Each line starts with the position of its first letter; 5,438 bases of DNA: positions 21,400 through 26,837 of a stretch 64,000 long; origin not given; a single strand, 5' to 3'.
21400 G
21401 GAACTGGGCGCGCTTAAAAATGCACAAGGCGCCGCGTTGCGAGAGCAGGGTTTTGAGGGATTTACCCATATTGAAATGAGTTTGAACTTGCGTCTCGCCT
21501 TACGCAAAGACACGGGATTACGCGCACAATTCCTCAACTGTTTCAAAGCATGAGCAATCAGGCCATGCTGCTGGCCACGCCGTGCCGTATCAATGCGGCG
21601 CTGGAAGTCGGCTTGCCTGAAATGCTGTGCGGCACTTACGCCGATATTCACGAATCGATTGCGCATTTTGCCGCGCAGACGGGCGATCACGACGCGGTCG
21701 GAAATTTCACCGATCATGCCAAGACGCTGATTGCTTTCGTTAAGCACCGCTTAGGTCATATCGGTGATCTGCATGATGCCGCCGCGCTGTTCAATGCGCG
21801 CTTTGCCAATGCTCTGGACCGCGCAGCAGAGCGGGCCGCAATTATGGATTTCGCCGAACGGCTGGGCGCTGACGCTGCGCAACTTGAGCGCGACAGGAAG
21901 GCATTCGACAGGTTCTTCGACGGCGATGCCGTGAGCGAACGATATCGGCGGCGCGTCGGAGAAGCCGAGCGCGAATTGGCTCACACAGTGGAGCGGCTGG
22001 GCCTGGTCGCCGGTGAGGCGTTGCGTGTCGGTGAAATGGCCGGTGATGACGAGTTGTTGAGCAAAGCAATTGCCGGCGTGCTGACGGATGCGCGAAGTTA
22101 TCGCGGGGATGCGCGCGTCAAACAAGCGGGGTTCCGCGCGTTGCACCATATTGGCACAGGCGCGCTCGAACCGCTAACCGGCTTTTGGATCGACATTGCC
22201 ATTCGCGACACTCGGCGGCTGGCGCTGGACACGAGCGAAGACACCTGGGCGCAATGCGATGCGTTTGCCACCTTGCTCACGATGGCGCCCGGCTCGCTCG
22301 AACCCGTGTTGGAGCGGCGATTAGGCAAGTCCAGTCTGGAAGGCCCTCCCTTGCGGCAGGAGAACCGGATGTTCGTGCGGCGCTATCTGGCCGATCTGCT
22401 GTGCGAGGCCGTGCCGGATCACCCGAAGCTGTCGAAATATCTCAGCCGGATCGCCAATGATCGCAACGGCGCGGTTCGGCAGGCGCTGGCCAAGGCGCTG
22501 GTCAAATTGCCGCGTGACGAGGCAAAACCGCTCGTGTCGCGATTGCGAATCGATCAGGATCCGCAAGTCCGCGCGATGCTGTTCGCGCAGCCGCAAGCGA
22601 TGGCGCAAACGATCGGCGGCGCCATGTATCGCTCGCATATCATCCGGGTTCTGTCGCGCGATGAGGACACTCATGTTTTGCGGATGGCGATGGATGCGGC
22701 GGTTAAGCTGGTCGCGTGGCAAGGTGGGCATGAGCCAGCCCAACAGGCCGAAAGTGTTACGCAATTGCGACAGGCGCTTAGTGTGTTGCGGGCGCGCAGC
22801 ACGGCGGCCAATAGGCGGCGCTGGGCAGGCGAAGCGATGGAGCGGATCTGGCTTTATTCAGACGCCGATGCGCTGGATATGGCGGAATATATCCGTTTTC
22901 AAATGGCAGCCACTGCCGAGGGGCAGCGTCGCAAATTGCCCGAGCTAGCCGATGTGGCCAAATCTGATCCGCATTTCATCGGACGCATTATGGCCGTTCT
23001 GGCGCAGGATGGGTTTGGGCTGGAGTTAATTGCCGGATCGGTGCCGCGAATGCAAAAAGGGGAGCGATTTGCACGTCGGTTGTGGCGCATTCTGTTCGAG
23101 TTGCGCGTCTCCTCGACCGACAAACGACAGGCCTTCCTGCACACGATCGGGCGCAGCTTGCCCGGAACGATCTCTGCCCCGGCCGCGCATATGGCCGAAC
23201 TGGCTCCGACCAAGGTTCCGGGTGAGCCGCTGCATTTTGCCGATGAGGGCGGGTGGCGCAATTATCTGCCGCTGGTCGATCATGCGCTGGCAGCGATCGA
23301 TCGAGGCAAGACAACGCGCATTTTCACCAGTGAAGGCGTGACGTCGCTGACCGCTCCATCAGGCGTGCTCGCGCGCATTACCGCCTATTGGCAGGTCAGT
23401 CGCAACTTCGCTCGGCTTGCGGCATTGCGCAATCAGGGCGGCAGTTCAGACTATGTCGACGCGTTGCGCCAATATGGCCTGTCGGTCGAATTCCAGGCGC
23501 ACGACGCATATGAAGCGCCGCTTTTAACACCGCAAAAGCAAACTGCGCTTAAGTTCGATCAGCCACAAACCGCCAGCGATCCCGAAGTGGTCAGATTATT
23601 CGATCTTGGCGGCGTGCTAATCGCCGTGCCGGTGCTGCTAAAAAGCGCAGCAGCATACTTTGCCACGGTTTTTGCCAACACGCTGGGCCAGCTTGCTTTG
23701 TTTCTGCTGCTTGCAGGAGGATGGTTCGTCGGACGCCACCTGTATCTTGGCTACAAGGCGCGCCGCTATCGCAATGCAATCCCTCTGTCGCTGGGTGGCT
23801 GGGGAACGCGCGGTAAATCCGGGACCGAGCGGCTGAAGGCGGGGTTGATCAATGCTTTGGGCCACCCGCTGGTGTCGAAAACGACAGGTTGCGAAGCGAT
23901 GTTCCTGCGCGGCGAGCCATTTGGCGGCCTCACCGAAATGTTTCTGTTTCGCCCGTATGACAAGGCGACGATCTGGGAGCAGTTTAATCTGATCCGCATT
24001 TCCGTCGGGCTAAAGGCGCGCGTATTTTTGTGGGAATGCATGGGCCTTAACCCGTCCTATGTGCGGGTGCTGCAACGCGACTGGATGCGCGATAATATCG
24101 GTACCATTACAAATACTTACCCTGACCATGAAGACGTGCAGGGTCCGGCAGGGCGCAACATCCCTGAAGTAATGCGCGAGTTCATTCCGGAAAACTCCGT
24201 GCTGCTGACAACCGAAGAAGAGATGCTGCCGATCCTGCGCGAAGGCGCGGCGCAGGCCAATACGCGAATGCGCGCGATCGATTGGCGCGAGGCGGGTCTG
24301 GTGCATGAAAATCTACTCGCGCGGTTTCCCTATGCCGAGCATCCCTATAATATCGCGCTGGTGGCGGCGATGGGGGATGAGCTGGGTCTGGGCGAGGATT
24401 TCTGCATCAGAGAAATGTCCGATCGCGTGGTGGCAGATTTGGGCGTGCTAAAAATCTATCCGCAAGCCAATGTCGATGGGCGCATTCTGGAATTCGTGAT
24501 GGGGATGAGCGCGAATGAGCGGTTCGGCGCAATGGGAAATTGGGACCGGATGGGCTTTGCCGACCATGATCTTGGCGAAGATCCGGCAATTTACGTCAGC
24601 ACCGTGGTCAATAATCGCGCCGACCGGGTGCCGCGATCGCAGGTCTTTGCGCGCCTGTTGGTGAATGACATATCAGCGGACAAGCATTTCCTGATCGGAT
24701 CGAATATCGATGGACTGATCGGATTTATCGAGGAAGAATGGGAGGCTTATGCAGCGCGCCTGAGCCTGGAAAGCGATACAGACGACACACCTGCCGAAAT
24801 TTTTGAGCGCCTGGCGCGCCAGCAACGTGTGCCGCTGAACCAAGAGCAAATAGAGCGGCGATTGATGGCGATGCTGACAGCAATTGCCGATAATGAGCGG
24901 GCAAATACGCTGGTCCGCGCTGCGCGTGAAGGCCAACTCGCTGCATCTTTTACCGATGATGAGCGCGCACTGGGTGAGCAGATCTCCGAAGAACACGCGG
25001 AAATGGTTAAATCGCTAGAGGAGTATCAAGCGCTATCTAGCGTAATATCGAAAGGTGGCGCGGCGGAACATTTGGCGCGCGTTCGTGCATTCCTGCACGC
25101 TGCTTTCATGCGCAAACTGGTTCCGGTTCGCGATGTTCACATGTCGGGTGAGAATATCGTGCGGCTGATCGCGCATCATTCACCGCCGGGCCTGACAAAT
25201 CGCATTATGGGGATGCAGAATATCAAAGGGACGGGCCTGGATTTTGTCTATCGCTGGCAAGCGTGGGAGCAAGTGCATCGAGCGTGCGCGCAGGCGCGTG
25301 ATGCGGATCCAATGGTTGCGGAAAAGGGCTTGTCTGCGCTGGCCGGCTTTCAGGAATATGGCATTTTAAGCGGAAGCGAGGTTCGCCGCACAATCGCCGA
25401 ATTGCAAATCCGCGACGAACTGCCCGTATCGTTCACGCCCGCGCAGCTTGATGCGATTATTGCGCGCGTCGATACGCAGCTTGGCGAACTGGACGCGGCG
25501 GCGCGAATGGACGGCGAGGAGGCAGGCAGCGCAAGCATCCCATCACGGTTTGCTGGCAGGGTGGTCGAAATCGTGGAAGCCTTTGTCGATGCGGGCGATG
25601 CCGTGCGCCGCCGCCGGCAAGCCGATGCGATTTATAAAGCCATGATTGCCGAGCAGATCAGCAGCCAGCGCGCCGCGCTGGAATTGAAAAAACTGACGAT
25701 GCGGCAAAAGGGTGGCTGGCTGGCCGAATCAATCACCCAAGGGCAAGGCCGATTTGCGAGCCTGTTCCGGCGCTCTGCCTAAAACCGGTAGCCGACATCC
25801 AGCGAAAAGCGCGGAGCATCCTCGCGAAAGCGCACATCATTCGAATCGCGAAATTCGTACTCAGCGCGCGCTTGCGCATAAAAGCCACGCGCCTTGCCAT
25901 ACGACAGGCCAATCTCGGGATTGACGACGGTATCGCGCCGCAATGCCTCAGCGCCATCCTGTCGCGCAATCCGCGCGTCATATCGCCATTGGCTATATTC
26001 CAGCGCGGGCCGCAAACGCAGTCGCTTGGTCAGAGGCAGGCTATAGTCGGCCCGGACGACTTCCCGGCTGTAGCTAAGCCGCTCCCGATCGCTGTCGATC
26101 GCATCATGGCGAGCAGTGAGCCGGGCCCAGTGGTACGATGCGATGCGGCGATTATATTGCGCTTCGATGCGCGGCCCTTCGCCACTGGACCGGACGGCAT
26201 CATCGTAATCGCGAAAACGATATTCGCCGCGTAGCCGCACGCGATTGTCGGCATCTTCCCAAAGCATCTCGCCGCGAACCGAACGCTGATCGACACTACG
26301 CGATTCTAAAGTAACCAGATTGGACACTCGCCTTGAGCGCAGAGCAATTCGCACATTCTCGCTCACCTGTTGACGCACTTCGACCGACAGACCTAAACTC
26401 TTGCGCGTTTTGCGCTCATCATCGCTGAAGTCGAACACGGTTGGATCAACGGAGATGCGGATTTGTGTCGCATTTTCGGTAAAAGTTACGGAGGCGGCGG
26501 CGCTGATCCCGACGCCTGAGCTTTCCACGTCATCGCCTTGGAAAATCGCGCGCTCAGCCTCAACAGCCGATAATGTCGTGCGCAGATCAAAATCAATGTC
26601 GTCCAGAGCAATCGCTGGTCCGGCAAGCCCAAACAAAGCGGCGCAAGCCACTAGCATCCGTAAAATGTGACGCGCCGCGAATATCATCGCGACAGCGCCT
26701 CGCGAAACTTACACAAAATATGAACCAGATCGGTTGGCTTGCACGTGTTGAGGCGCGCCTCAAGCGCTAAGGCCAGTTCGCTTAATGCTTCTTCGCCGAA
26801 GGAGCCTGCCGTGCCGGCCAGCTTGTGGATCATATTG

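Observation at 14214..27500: Candidate undescribed Gram-negative poly-gamma-glutamate-type polymer system with its own phosphorelay and outer-membrane barrel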

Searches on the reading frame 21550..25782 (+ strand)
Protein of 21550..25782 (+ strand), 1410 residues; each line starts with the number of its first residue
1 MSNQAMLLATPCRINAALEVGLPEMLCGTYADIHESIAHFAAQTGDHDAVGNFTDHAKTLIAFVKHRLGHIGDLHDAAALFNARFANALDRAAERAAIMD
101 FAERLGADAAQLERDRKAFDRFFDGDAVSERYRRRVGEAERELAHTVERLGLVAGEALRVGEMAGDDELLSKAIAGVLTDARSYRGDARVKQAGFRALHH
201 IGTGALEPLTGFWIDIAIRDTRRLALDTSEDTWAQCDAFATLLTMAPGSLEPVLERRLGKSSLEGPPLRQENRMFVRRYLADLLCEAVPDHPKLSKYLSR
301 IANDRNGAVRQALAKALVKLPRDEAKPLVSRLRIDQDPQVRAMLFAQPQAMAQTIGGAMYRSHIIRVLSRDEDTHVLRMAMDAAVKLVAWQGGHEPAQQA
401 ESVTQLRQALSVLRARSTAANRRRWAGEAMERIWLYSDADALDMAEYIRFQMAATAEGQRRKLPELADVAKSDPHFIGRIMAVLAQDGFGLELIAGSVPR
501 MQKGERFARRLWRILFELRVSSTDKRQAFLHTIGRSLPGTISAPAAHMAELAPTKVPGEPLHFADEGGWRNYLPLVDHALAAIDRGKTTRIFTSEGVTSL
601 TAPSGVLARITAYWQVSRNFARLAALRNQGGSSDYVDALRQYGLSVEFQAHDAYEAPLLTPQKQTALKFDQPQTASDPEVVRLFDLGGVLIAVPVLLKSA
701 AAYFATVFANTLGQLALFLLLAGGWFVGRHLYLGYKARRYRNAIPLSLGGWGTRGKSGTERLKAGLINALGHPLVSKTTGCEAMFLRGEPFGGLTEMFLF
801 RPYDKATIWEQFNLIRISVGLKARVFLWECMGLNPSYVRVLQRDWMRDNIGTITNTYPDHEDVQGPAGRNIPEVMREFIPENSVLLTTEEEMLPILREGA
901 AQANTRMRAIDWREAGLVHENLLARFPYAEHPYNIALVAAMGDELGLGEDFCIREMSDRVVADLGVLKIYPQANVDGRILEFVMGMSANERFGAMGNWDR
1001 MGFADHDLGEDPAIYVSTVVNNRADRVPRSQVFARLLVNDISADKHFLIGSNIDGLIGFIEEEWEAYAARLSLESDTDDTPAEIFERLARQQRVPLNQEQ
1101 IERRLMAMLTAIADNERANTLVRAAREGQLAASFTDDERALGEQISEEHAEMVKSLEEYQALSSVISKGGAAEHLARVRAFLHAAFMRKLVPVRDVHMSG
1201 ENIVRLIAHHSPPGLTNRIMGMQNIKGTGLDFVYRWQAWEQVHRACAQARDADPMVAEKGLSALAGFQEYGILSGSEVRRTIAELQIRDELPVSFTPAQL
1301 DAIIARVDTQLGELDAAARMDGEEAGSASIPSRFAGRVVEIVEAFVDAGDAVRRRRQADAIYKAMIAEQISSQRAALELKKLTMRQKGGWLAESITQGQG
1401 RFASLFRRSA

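Call 3: search_protein_families(library=pfam, proteins=[window:21550-25782:+], max_evalue=0.01)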
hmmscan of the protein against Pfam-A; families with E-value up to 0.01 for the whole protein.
window:21550-25782:+ (1410 aa): 1 family
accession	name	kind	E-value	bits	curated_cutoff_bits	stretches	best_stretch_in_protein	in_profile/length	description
PF13646.12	HEAT_2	-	0.0003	21.4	27.7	1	276-342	16-81/88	HEAT repeats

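Call 4: search_protein_families(library=ncbifam, proteins=[window:21550-25782:+], max_evalue=0.01)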
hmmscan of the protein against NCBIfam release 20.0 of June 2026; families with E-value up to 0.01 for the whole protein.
window:21550-25782:+ (1410 aa): 1 family
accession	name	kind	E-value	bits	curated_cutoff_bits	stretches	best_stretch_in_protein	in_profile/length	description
TIGR04012.1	poly_gGlu_PgsB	equivalog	9.9e-54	182.5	222.7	1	738-1074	22-343/380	poly-gamma-glutamate synthase PgsB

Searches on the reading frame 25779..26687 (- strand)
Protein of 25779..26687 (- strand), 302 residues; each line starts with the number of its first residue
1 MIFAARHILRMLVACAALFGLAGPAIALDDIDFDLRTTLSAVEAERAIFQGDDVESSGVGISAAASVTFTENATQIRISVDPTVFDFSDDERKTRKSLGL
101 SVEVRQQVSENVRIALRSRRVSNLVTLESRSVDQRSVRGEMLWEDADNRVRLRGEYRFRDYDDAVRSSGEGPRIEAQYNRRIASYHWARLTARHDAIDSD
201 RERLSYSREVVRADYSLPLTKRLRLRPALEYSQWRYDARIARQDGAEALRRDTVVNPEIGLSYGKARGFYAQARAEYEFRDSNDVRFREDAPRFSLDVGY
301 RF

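Call 3: search_protein_families(library=pfam, proteins=[window:25779-26687:-], max_evalue=0.01)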
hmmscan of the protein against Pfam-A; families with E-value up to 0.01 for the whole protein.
window:25779-26687:- (302 aa): 2 families
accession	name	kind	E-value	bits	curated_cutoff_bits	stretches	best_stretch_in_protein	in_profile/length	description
PF10082.15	BBP2_2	-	0.00015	21.2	23.7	1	156-300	240-376/378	Putative beta-barrel porin 2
PF13505.12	OMP_b-brl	-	0.0046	17.6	28.7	0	149-302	21-175/175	Outer membrane protein beta-barrel domain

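Call 4: search_protein_families(library=ncbifam, proteins=[window:25779-26687:-], max_evalue=0.01)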
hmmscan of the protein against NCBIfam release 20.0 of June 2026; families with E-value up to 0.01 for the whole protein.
window:25779-26687:- (302 aa): 0 families
